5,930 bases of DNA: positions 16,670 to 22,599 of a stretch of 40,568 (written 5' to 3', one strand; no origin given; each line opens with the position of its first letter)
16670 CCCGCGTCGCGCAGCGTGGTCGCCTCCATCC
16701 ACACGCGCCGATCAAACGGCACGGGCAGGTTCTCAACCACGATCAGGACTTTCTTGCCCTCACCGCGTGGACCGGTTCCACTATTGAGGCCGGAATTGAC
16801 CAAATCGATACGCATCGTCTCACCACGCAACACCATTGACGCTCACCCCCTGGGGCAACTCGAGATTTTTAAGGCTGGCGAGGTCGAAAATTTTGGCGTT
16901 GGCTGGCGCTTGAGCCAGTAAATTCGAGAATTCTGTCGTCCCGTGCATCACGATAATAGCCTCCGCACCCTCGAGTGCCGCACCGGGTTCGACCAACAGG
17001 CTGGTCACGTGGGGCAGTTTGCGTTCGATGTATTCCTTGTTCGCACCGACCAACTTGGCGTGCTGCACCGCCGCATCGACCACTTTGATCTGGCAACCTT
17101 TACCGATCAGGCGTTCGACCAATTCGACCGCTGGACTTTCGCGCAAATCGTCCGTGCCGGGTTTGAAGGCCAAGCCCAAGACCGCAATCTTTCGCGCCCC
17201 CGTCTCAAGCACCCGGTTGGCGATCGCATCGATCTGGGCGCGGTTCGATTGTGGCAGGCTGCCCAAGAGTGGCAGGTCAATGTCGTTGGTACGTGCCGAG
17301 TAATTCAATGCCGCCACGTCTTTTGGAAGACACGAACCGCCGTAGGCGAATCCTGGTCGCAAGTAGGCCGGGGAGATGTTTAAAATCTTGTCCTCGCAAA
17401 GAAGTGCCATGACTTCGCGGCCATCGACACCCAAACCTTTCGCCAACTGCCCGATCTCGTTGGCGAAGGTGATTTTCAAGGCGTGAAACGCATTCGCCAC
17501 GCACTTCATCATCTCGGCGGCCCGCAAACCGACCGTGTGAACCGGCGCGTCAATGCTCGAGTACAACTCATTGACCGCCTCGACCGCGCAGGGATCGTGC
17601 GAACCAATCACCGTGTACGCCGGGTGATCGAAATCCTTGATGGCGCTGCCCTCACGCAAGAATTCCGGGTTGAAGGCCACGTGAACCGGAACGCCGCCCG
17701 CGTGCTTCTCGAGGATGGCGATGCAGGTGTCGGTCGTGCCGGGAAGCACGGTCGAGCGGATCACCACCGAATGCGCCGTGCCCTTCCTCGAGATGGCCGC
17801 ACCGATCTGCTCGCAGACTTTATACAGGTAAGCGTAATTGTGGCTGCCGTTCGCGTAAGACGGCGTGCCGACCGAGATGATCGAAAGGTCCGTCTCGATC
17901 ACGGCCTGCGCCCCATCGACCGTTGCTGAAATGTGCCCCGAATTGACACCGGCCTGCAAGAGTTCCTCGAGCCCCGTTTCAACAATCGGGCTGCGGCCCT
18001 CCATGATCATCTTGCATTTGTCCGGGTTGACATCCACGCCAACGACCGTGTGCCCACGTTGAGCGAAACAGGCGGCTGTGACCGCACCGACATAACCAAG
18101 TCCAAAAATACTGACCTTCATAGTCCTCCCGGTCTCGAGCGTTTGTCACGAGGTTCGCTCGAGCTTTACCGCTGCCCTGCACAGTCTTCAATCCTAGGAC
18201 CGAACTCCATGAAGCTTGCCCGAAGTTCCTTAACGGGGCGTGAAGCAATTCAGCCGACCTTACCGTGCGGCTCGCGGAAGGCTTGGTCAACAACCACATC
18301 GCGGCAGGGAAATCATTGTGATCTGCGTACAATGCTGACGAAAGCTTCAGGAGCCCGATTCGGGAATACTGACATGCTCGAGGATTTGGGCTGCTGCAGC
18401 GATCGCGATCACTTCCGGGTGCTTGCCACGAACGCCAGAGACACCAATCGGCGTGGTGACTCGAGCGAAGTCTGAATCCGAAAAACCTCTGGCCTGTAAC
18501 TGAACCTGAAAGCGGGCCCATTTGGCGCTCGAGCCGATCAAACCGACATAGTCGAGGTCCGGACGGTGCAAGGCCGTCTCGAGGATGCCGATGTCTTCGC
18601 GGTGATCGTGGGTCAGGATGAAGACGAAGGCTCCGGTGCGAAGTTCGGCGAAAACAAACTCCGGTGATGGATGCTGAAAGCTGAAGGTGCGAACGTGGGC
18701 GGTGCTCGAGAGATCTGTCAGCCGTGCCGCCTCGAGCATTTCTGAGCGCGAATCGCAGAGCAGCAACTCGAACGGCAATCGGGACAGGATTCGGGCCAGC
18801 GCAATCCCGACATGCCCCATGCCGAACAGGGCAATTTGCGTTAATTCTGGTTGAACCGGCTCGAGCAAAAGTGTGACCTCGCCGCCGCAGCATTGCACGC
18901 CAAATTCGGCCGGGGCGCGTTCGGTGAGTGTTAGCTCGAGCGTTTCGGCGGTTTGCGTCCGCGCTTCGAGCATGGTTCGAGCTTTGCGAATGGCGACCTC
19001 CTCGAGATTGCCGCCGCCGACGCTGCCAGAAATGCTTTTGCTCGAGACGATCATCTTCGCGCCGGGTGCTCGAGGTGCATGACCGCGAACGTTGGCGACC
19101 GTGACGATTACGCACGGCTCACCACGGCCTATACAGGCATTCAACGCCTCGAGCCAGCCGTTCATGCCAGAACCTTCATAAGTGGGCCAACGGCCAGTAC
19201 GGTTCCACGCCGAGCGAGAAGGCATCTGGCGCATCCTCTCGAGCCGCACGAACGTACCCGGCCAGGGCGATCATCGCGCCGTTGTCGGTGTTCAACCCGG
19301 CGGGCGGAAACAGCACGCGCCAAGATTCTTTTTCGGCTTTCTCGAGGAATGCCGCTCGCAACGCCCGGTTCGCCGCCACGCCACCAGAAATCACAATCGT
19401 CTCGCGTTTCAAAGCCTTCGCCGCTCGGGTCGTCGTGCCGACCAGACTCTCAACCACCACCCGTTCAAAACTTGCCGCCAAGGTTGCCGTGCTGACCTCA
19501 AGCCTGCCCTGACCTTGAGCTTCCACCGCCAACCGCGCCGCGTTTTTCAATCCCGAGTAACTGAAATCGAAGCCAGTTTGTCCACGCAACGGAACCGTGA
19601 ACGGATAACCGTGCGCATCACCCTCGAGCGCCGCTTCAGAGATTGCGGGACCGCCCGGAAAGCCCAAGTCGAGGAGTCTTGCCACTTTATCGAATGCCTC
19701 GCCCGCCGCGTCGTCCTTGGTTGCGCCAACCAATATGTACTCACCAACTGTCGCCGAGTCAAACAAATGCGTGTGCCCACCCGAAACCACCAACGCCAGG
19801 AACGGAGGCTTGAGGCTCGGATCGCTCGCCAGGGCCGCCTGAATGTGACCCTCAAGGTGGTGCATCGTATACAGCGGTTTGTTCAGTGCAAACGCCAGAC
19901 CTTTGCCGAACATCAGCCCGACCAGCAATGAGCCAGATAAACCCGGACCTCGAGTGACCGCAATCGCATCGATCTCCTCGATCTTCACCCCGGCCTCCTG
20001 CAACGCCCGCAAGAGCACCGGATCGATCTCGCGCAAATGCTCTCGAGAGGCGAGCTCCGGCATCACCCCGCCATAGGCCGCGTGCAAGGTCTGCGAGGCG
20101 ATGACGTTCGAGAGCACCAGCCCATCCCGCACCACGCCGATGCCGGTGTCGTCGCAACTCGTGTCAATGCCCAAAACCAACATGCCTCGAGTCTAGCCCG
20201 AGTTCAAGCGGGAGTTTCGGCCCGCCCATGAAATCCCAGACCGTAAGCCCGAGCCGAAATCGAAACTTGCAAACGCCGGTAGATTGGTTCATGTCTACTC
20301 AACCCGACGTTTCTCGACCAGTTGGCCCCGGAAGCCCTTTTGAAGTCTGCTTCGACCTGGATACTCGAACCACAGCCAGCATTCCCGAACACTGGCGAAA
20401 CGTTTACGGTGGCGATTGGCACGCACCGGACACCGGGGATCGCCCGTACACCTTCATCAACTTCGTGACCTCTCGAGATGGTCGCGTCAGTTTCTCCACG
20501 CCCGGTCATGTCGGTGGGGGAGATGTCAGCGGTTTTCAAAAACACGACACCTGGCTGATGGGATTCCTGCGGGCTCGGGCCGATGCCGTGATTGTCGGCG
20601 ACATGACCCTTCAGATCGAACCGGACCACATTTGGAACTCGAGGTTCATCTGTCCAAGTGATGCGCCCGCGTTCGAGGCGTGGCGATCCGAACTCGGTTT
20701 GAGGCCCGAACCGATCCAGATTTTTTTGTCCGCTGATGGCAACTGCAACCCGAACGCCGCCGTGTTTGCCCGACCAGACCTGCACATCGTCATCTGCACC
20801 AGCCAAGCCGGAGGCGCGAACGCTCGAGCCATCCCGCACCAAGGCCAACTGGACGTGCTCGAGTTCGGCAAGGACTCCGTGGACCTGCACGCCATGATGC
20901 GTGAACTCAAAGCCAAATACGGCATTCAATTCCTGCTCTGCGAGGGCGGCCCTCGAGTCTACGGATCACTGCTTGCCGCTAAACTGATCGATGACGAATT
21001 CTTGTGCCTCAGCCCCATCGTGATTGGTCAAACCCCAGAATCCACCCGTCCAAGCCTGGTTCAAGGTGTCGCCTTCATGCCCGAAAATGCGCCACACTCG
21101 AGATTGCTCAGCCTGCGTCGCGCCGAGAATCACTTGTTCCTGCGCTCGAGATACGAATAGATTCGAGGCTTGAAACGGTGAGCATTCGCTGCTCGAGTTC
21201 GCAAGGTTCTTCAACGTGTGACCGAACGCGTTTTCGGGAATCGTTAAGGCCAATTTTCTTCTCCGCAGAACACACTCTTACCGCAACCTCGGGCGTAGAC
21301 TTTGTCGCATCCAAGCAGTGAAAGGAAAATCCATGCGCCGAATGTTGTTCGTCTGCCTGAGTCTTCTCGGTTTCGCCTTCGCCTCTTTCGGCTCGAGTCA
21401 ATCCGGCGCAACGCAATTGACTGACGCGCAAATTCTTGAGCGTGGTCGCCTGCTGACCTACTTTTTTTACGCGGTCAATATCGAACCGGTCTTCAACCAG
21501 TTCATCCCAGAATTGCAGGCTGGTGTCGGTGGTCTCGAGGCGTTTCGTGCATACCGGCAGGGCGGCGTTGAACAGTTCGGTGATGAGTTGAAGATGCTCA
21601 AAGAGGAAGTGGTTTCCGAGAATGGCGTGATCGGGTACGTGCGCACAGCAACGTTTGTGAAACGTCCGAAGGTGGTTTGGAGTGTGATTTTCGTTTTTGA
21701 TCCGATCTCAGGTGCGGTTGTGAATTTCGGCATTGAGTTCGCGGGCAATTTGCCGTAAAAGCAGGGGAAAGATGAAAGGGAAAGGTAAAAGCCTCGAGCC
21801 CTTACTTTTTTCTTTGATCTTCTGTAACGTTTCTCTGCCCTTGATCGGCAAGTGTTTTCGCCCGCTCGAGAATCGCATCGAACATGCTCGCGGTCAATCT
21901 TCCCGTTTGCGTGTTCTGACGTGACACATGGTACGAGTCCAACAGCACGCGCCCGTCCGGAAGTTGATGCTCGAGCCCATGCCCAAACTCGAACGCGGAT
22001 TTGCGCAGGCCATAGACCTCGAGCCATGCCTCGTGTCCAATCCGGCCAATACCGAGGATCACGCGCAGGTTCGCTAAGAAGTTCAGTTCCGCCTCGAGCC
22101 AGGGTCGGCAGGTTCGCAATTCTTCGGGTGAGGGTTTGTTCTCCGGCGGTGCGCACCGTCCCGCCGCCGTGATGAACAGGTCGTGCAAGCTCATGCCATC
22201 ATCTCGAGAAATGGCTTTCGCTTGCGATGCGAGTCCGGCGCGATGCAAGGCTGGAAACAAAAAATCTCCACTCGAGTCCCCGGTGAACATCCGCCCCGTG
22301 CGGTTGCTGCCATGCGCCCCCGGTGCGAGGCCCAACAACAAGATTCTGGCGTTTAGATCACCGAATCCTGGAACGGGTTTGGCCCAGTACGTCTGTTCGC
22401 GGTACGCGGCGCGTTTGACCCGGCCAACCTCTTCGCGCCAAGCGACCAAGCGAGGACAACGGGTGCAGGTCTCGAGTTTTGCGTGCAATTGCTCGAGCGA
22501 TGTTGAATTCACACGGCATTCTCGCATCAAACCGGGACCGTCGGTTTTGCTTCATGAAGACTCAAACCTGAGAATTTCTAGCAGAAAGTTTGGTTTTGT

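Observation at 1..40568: CTCGAG occurs ~285 times in 40.6 kb: a HIP1-like highly iterated palindrome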

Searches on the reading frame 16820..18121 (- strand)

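Call 5: search_protein_families(library=pfam, proteins=[window:16820-18121:-])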
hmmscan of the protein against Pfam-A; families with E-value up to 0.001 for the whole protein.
window:16820-18121:- (433 aa): 4 families
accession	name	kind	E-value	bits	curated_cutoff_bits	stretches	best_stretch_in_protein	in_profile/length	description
PF03721.20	UDPG_MGDP_dh_N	-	2.6e-51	174.3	27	1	1-186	1-187/187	UDP-glucose/GDP-mannose dehydrogenase family, NAD binding domain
PF00984.24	UDPG_MGDP_dh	-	2.1e-27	95.5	25.4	1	200-294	1-93/94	UDP-glucose/GDP-mannose dehydrogenase family, central domain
PF03720.21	UDPG_MGDP_dh_C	-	1e-16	61.6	30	1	313-414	1-97/103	UDP-glucose/GDP-mannose dehydrogenase family, UDP binding domain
PF02737.24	3HCDH_N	-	0.00078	19.8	22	0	2-45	1-44/180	3-hydroxyacyl-CoA dehydrogenase, NAD binding domain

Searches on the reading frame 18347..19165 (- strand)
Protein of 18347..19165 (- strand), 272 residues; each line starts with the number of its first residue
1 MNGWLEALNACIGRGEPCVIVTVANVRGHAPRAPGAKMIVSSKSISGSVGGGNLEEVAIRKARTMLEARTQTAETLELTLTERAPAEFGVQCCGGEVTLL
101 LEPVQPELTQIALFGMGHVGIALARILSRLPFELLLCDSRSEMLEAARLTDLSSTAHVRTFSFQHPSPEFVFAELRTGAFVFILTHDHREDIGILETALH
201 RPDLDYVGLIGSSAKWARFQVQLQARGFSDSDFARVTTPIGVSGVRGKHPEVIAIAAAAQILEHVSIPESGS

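Call 46: search_protein_families(library=pfam, proteins=[window:18347-19165:-], max_evalue=0.001)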
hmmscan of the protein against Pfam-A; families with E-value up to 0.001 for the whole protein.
window:18347-19165:- (272 aa): 2 families
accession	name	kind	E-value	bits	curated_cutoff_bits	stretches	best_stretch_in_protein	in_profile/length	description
PF13478.12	XdhC_C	-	1.1e-31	110.4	29.7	1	112-261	2-125/125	XdhC Rossmann domain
PF02625.21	XdhC_CoxI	-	2e-18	66.5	24.3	1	13-72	3-63/68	XdhC and CoxI family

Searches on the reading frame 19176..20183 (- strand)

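Call 46: search_protein_families(library=pfam, proteins=[window:19176-20183:-], max_evalue=0.001)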
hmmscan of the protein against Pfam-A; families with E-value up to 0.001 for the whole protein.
window:19176-20183:- (335 aa): 3 families
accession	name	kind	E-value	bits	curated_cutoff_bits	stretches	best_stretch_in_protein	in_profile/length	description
PF00814.31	TsaD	-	2e-83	280.6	24.8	1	23-306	2-263/264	tRNA N6-adenosine threonylcarbamoyltransferase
PF22521.2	HypF_C_2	-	2.1e-08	34.7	27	1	194-300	135-234/241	Carbamoyltransferase, Kae1-like Domain, second subdomain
PF02543.21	Carbam_trans_N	-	0.00053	20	24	0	227-284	274-325/346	Carbamoyltransferase N-terminus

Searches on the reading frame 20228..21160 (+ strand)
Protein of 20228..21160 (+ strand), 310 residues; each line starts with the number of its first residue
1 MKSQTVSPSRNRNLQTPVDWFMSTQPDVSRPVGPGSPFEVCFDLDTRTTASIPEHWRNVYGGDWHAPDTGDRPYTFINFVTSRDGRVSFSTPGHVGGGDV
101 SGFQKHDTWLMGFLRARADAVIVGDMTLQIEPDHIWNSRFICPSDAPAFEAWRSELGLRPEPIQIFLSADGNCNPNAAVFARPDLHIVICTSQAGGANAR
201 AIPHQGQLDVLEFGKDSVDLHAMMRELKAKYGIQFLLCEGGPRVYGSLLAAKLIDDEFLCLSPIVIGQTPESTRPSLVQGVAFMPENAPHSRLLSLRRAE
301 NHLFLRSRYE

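Call 46: search_protein_families(library=pfam, proteins=[window:20228-21160:+], max_evalue=0.001)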
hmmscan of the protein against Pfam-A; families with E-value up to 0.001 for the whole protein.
window:20228-21160:+ (310 aa): 1 family
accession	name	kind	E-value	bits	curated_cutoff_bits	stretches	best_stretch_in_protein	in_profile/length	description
PF01872.23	RibD_C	-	5.6e-15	56.1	24.1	1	73-279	1-179/197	RibD C-terminal domain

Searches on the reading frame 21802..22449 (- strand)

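Call 46: search_protein_families(library=pfam, proteins=[window:21802-22449:-], max_evalue=0.001)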
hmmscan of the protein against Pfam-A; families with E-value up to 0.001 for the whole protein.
window:21802-22449:- (215 aa): 1 family
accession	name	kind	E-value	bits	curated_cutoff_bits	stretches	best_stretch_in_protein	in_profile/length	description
PF03167.25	UDG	-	3.6e-25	89.1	24.3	1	27-196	1-139/141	Uracil DNA glycosylase superfamily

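Call 93: search_protein_families(library=ncbifam, proteins=[window:21802-22449:-], max_evalue=0.001)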
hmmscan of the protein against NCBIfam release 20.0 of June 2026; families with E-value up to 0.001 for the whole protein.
window:21802-22449:- (215 aa): 3 families
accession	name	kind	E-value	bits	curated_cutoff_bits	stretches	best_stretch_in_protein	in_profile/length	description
NF040953.1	Arch_udg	equivalog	6.8e-16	58.3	250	1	23-161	21-145/184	type-4 uracil-DNA glycosylase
TIGR00758.1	UDG_fam4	subfamily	1.6e-13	50.7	125.3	1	23-144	11-117/173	uracil-DNA glycosylase, family 4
TIGR03914.1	UDG_fam_dom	hypoth_equivalog_domain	3.1e-07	30.2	189.95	1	23-141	65-175/231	UdgX family uracil-DNA binding protein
